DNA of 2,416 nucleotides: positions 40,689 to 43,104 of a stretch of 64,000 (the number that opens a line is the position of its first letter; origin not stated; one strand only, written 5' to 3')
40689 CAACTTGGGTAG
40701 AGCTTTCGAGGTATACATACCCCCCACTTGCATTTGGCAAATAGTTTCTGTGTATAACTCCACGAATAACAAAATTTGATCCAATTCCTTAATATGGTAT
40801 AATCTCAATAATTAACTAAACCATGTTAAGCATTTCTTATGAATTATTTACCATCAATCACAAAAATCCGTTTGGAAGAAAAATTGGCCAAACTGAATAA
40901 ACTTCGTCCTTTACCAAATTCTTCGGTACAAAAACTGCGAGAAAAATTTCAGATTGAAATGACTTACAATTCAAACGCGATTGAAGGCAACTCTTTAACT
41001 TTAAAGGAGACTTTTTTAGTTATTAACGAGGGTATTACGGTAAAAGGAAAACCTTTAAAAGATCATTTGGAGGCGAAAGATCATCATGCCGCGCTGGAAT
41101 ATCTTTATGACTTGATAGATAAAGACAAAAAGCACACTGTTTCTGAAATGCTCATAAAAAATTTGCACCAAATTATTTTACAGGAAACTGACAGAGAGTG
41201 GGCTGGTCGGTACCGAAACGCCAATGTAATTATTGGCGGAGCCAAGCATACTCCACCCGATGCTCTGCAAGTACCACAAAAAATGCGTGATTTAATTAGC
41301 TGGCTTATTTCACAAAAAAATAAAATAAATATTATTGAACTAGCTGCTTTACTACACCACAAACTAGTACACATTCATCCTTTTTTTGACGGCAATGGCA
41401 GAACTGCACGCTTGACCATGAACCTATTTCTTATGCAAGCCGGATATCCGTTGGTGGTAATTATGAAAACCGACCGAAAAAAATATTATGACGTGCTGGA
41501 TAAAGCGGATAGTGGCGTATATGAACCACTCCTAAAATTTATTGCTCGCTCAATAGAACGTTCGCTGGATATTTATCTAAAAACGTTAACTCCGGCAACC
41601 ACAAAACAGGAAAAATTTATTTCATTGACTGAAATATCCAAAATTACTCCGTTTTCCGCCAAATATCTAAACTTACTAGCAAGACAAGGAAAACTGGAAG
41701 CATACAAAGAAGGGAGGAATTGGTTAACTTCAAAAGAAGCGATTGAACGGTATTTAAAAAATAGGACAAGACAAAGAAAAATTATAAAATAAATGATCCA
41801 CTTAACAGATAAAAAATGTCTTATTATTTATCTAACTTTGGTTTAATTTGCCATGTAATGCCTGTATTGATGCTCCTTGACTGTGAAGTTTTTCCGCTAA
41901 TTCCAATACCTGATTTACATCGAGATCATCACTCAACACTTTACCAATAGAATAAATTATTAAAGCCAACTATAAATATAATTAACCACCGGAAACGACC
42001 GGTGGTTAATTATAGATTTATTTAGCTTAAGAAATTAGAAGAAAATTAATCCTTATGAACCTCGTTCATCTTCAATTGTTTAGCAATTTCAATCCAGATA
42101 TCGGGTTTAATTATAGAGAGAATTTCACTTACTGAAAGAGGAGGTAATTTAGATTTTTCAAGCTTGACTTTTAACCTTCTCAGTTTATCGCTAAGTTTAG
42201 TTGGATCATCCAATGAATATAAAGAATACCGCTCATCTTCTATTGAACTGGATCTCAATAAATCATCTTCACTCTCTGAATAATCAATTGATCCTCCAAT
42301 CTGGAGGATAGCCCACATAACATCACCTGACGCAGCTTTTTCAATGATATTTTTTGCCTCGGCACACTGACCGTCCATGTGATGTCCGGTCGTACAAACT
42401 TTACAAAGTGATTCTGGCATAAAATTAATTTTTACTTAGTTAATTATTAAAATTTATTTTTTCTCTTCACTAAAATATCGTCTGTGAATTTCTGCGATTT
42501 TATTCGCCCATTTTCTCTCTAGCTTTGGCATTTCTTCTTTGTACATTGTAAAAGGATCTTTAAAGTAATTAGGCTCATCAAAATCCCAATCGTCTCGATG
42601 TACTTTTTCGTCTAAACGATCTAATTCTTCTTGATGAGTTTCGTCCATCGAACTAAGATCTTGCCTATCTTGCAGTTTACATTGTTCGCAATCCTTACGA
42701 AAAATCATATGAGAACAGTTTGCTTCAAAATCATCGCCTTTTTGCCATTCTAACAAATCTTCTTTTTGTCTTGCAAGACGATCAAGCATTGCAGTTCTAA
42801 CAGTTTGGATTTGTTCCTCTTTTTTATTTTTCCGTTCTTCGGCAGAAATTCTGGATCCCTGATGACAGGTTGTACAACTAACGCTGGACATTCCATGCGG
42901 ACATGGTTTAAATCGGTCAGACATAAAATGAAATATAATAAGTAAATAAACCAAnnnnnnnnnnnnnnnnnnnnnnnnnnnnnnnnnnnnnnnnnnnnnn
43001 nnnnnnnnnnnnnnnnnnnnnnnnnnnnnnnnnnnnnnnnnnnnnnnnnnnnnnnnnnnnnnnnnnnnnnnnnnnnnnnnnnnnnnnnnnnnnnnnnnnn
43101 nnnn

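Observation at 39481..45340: Accessory island: DUF4143 AAA ATPase, Fic protein, and an operon of a 2H-phosphoesterase-like protein, a 453-aa unknown protein and two paralogous Cys/His-rich small proteins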

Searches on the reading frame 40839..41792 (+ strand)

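Call 3: search_protein_families(library=pfam, proteins=[window:40839-41792:+], max_evalue=1)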
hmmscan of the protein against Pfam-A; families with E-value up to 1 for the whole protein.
window:40839-41792:+ (317 aa): 4 families
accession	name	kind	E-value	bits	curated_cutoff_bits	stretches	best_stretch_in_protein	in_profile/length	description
PF02661.23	Fic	-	1.9e-24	86.7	24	1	102-198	3-93/93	Fic/DOC family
PF12728.13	HTH_17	-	1.2e-05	26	27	1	262-309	3-50/51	Helix-turn-helix domain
PF18894.6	PhageMetallopep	-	0.01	16.3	23.7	1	115-224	33-123/134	Putative phage metallopeptidase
PF04781.17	DUF627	-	0.014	15.7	27.6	1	74-112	3-41/108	Protein of unknown function (DUF627)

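Call 4: search_protein_families(library=padloc, proteins=[window:40839-41792:+], max_evalue=1)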
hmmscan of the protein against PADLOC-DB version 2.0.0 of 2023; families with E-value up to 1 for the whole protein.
window:40839-41792:+ (317 aa): 10 families
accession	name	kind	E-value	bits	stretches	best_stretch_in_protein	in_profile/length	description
PDLC03963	SoFic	-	1.8e-37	127.6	1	10-307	30-329/361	-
PDLC04840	PDC-S04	-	9e-35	118.4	1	35-233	9-209/227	-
PDLC04836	PDC-S04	-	1.4e-33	114.1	1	32-238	20-226/244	-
PDLC04837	PDC-S04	-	5.5e-30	102.4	1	18-237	10-222/234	-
PDLC04839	PDC-S04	-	1.4e-23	81.7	1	86-240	42-203/205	-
PDLC04838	PDC-S04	-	1.1e-15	56.1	1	81-241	43-204/209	-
PDLC04966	PDC-S24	-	1.6e-14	51.7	1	92-224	222-369/497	-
PDLC04842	PDC-S04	-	3.4e-06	24.9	1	88-223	29-155/202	-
PDLC04841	PDC-S04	-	1.6e-05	22.7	1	100-224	136-254/292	-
PDLC04133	mad1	-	0.017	13.4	1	258-304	3-49/60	mads_1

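Call 5: search_protein_families(library=ncbifam, proteins=[window:40839-41792:+], max_evalue=1)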
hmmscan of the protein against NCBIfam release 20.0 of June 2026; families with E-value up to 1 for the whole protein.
window:40839-41792:+ (317 aa): 8 families
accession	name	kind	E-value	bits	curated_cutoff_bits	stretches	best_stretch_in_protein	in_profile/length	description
TIGR02613.1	mob_myst_B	hypoth_equivalog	7.6e-20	71.6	124.4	1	75-235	24-185/186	mobile mystery protein B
NF041381.1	XopAC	subfamily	3.9e-14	52.2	450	1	111-213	314-426/451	XopAC/AvrAC family type III secretion system effector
NF046030.1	ProtAdlyltaseSoFic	equivalog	4.1e-09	35.8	550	1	135-248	148-268/361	protein adenylyltransferase Fic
TIGR01550.1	DOC_P1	subfamily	1.4e-08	34.9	38.65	1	157-205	43-91/122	type II toxin-antitoxin system death-on-curing family toxin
NF046029.1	ProtAdlyltaseNmFic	equivalog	2.6e-06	27.3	230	1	100-222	26-139/177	protein adenylyltransferase Fic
TIGR01764.1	excise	domain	0.00042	20.6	28.8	1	261-307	2-48/49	excisionase family DNA-binding protein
NF007672.0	PRK10347.1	equivalog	0.0068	16.1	181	1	107-231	60-185/200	putative adenosine monophosphate-protein transferase Fic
NF045983.1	ProtAdnltaseVbhT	equivalog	0.0078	15.4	800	1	106-205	59-160/419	type II toxin-antitoxin system protein adenylyltransferase VbhT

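Call 111: search_protein_families(library=phrogs, proteins=[window:40839-41792:+], max_evalue=0.01)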
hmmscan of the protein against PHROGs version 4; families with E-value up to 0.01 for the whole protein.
window:40839-41792:+ (317 aa): 11 families
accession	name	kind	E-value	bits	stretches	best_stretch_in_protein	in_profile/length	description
phrog_11900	-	unknown function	5.7e-54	184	1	30-238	6-216/230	-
phrog_5978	-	unknown function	8.5e-40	137.9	1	14-285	27-311/364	-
phrog_13548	-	unknown function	1.1e-16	61.8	1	42-249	69-283/379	-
phrog_23170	-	unknown function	1.2e-15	58.7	1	95-239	36-188/191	-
phrog_10690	-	unknown function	3e-09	37.3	1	95-205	191-305/346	-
phrog_12747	-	unknown function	4.9e-09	37.1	1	98-230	51-188/211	-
phrog_577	-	moron, auxiliary metabolic gene and host takeover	5.7e-08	33.7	1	164-205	51-92/128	Doc-like toxin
phrog_6401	-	DNA, RNA and nucleotide metabolism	1.6e-06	28.9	1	264-311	13-61/64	DNA binding protein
phrog_66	-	integration and excision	5.2e-06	27.4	1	211-314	42-148/412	excisionase and transcriptional regulator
phrog_7338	-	unknown function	0.0035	18.6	0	255-314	25-85/87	-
phrog_27101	-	unknown function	0.0062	17.8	0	150-188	28-67/78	-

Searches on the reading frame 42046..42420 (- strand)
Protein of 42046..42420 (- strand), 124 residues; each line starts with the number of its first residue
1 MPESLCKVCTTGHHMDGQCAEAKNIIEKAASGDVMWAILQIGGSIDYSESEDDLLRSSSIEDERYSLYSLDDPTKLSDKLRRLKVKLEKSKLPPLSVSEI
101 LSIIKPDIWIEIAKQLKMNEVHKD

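Call 3: search_protein_families(library=pfam, proteins=[window:42046-42420:-], max_evalue=1)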
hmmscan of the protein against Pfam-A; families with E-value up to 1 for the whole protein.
window:42046-42420:- (124 aa): 0 families

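Call 4: search_protein_families(library=padloc, proteins=[window:42046-42420:-], max_evalue=1)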
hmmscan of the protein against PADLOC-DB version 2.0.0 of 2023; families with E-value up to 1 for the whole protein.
window:42046-42420:- (124 aa): 0 families

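Call 5: search_protein_families(library=ncbifam, proteins=[window:42046-42420:-], max_evalue=1)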
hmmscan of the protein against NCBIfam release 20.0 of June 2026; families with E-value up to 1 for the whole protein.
window:42046-42420:- (124 aa): 0 families

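Call 71: search_protein_representatives(protein=window:42046-42420:-)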
Query: 124 residues. Proteins with E-value up to 0.001 (for the whole library): 4; up to 1e-10: 1; up to 1e-30: 1. The best 4 are listed.
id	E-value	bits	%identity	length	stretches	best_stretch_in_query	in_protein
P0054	8.7e-63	225.8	100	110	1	15-124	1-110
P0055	9.3e-07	45.1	32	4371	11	24-53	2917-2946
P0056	2.9e-05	40.2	31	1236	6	11-75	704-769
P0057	1.3e-04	38.2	43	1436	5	13-47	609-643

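Call 111: search_protein_families(library=phrogs, proteins=[window:42046-42420:-], max_evalue=0.01)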
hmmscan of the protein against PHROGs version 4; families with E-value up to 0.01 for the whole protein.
window:42046-42420:- (124 aa): 0 families

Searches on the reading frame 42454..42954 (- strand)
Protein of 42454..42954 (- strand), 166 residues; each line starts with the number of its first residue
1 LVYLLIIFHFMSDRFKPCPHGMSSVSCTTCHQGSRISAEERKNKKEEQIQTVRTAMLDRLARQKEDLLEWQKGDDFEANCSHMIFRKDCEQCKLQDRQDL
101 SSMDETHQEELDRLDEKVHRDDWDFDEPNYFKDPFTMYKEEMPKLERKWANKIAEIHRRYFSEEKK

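Call 3: search_protein_families(library=pfam, proteins=[window:42454-42954:-], max_evalue=1)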
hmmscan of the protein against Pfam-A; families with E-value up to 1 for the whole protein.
window:42454-42954:- (166 aa): 3 families
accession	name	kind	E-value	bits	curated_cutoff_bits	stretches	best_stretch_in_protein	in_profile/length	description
PF22113.1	Mtrc-MtrF_II-IV_dom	-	0.18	11.8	30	1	25-109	29-104/176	Outer membrane cytochrome MtrC/MtrF-like, domains II/IV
PF09086.16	DUF1924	-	0.32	11.8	22.5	1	23-89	25-84/96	Domain of unknown function (DUF1924)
PF14537.11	Cytochrom_c3_2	-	0.53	11.2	25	0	20-98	2-69/79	Cytochrome c3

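Call 4: search_protein_families(library=padloc, proteins=[window:42454-42954:-], max_evalue=1)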
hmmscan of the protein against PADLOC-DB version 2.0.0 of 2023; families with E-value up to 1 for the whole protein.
window:42454-42954:- (166 aa): 0 families

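Call 5: search_protein_families(library=ncbifam, proteins=[window:42454-42954:-], max_evalue=1)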
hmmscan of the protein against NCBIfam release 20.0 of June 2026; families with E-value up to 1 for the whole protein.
window:42454-42954:- (166 aa): 1 family
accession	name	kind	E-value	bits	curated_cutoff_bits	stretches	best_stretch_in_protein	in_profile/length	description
NF045930.1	Cytc6PetJCyano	equivalog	0.008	16.1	135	0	24-61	36-73/110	cytochrome c6 PetJ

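Call 109: list_cluster_members(proteins=[window:42454-42924:-, window:43883-45244:-, window:40839-41792:+, window:39481-40617:-])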
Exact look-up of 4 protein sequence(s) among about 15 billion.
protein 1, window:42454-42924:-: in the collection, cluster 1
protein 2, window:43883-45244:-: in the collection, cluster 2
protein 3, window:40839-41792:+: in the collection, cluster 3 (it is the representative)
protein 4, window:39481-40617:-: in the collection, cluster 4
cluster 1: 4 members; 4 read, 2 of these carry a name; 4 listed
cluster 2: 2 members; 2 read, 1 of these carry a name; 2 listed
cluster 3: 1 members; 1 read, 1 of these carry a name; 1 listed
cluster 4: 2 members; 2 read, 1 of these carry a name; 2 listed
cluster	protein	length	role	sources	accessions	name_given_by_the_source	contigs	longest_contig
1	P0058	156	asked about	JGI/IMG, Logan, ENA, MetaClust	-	\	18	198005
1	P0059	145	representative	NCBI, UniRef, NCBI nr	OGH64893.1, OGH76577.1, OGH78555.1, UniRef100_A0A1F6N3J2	MAG: hypothetical protein A2821_00245 [Candidatus Magasanikbacteria bacterium ... | Uncharacterized protein n=1 Tax=Candidatus Magasanikbacteria bacterium ...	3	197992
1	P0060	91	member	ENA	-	-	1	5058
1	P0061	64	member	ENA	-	-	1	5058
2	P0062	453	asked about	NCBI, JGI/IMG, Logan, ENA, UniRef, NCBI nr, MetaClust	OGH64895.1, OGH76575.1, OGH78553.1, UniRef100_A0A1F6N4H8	MAG: hypothetical protein A2821_00255 [Candidatus Magasanikbacteria bacterium ... | Uncharacterized protein n=1 Tax=Candidatus Magasanikbacteria bacterium ... | \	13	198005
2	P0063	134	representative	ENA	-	-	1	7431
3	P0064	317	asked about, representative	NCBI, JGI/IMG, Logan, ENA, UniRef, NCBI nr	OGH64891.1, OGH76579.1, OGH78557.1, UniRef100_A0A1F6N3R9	MAG: cell filamentation protein Fic [Candidatus Magasanikbacteria bacterium ... | Cell filamentation protein Fic n=1 Tax=Candidatus Magasanikbacteria bacterium ...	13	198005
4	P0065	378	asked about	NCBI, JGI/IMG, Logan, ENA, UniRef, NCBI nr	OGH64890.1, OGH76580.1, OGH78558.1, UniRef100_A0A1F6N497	MAG: hypothetical protein A2821_00230 [Candidatus Magasanikbacteria bacterium ... | AAA+ ATPase domain-containing protein n=1 Tax=Candidatus Magasanikbacteria bacterium ...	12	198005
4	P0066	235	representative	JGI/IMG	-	-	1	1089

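Call 111: search_protein_families(library=phrogs, proteins=[window:42454-42924:-], max_evalue=0.01)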
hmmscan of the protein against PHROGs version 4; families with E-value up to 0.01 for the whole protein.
window:42454-42924:- (156 aa): 0 families
